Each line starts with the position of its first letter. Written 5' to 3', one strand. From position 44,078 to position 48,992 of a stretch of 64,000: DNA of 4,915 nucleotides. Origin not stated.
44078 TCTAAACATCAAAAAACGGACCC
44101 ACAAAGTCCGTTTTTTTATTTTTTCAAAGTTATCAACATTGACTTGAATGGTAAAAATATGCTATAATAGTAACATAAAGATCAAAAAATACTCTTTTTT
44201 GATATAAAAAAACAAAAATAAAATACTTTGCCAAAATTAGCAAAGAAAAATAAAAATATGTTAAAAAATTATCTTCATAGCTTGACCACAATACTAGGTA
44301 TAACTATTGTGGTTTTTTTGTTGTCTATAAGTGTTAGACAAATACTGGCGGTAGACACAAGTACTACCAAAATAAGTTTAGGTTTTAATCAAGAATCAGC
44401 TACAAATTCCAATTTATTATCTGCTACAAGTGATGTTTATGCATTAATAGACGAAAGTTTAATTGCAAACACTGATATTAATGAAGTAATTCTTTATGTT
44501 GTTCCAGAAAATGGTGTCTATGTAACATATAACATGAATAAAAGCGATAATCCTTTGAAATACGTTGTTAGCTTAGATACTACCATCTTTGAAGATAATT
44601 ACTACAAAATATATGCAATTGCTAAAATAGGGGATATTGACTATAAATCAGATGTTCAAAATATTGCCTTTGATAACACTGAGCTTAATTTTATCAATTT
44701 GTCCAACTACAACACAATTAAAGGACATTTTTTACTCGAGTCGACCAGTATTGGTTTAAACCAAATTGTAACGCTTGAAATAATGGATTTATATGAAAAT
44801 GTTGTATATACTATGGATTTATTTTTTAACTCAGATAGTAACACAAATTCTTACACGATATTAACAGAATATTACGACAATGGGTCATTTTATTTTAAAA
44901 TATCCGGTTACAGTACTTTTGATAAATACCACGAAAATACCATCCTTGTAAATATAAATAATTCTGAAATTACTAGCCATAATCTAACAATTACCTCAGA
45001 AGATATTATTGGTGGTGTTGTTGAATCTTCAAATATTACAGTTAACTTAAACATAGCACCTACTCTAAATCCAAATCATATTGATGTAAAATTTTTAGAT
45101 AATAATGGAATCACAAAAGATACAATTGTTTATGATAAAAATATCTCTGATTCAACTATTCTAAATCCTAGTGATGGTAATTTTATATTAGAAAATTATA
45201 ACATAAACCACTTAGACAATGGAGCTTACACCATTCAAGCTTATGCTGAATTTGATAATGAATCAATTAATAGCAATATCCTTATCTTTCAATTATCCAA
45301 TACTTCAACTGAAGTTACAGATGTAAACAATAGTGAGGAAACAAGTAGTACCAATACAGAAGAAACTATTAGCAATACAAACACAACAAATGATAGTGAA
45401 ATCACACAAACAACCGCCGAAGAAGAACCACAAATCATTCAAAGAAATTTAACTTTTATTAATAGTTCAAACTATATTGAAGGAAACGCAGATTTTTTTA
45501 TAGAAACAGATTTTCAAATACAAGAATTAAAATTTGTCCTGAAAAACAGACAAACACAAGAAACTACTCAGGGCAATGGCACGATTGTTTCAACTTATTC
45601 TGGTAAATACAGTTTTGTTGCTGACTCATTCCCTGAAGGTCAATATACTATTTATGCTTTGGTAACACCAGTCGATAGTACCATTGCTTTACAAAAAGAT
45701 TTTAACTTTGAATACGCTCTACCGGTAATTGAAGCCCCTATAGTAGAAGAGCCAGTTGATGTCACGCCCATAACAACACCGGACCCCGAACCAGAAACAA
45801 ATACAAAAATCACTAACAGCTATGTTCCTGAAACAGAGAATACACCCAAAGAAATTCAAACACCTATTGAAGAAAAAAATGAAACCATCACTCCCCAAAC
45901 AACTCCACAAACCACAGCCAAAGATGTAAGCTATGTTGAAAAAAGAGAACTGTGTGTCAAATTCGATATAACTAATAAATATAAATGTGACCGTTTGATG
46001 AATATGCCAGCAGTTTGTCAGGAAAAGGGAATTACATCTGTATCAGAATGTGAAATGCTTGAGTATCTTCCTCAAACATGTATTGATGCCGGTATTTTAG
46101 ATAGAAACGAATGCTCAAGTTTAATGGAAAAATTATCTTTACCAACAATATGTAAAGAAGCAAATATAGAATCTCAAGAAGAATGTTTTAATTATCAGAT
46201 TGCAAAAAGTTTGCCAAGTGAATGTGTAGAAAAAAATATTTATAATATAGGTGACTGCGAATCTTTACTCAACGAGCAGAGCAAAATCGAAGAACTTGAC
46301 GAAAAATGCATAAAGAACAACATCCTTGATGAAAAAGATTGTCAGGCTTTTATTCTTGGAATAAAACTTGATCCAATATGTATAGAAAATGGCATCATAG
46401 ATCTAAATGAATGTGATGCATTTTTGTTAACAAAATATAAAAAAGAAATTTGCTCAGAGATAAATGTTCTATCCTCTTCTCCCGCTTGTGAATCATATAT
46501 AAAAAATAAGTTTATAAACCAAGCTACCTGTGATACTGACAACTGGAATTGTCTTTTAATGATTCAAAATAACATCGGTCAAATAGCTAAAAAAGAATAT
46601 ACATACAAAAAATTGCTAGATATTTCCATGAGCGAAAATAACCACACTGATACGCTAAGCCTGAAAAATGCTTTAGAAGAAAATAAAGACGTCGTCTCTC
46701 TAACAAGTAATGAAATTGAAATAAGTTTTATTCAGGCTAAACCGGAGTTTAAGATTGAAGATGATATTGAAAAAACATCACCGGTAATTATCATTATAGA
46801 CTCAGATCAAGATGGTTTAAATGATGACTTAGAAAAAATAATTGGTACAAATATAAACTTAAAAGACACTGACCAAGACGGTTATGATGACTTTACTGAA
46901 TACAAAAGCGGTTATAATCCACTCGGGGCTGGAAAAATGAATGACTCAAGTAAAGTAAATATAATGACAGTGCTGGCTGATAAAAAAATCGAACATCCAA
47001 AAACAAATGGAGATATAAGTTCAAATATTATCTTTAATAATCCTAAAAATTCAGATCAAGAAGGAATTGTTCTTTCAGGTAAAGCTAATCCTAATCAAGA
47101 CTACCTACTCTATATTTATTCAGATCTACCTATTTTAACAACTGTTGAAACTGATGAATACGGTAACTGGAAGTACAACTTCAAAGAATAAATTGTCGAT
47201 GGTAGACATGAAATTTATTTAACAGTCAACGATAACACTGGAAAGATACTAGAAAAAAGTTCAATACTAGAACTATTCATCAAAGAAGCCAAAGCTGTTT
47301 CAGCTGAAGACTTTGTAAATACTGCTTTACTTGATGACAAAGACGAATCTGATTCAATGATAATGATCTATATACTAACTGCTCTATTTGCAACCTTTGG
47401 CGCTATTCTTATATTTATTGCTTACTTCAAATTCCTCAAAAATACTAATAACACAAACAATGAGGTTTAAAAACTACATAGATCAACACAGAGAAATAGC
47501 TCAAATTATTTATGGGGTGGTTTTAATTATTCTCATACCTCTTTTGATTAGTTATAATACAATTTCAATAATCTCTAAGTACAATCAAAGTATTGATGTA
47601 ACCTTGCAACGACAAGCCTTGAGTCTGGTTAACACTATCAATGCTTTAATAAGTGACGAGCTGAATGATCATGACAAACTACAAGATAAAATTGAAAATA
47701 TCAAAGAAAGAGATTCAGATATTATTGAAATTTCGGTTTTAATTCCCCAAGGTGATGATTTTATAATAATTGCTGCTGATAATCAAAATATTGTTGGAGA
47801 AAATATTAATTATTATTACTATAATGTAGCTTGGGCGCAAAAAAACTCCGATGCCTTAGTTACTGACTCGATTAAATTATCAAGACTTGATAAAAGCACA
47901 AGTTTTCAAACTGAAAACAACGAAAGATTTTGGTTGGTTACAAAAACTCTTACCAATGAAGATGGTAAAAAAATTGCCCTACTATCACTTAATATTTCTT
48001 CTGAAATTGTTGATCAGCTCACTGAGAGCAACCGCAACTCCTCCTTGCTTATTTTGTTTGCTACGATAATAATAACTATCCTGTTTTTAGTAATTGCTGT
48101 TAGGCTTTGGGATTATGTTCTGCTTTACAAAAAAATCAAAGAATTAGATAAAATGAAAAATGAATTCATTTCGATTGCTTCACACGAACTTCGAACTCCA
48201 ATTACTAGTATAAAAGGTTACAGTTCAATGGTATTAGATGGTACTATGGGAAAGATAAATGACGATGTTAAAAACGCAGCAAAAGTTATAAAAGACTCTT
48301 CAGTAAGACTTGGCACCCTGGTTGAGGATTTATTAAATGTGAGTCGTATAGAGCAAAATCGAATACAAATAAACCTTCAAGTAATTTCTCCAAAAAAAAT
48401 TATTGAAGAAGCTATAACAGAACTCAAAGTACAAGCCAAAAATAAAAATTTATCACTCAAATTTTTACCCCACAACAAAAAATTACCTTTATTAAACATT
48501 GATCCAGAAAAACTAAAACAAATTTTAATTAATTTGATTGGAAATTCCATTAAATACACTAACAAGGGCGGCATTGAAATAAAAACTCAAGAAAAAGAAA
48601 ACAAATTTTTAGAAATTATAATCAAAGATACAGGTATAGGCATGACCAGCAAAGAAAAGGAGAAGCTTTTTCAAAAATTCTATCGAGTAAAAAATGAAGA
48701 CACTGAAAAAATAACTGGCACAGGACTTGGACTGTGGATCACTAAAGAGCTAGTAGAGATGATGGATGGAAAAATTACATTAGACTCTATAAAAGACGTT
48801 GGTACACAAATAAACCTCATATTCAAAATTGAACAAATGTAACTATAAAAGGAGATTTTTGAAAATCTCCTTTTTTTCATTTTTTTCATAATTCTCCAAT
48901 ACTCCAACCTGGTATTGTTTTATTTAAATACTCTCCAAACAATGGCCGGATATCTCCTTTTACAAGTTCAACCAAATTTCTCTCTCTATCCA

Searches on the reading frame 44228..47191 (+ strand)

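Call 9: search_protein_families(library=pfam, proteins=[window:44228-47191:+], max_evalue=0.00001)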
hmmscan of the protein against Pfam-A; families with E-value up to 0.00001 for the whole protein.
window:44228-47191:+ (987 aa): 0 families

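Call 27: search_protein_families(library=pfam, proteins=[window:44228-47191:+], max_evalue=0.05)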
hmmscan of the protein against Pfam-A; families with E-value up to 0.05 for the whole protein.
window:44228-47191:+ (987 aa): 1 family
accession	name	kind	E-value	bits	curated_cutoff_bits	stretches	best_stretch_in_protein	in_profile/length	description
PF18884.5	TSP3_bac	-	0.03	14.6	25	1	858-875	1-18/22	Bacterial TSP3 repeat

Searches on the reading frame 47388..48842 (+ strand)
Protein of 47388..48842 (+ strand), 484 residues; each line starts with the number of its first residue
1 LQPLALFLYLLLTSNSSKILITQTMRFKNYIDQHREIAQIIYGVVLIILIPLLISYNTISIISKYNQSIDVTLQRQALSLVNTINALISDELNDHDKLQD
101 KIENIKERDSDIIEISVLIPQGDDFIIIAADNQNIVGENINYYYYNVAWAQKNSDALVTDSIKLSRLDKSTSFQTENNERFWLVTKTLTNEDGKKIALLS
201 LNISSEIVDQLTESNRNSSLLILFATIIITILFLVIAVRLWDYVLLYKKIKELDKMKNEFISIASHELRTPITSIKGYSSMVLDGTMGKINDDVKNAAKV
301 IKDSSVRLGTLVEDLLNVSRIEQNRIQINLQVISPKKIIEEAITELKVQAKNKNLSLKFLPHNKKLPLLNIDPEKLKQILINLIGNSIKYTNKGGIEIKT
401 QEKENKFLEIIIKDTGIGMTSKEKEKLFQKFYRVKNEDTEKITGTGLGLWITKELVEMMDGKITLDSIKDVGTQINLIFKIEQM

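Call 9: search_protein_families(library=pfam, proteins=[window:47388-48842:+], max_evalue=0.00001)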
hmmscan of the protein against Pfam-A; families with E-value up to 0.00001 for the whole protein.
window:47388-48842:+ (484 aa): 2 families
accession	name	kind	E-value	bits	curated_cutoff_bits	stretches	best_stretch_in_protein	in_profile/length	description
PF02518.31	HATPase_c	-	2e-24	86.6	26.4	1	372-481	2-109/111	Histidine kinase-, DNA gyrase B-, and HSP90-like ATPase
PF00512.31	HisKA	-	9.4e-18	64.5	26.9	1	256-323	1-65/66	His Kinase A (phospho-acceptor) domain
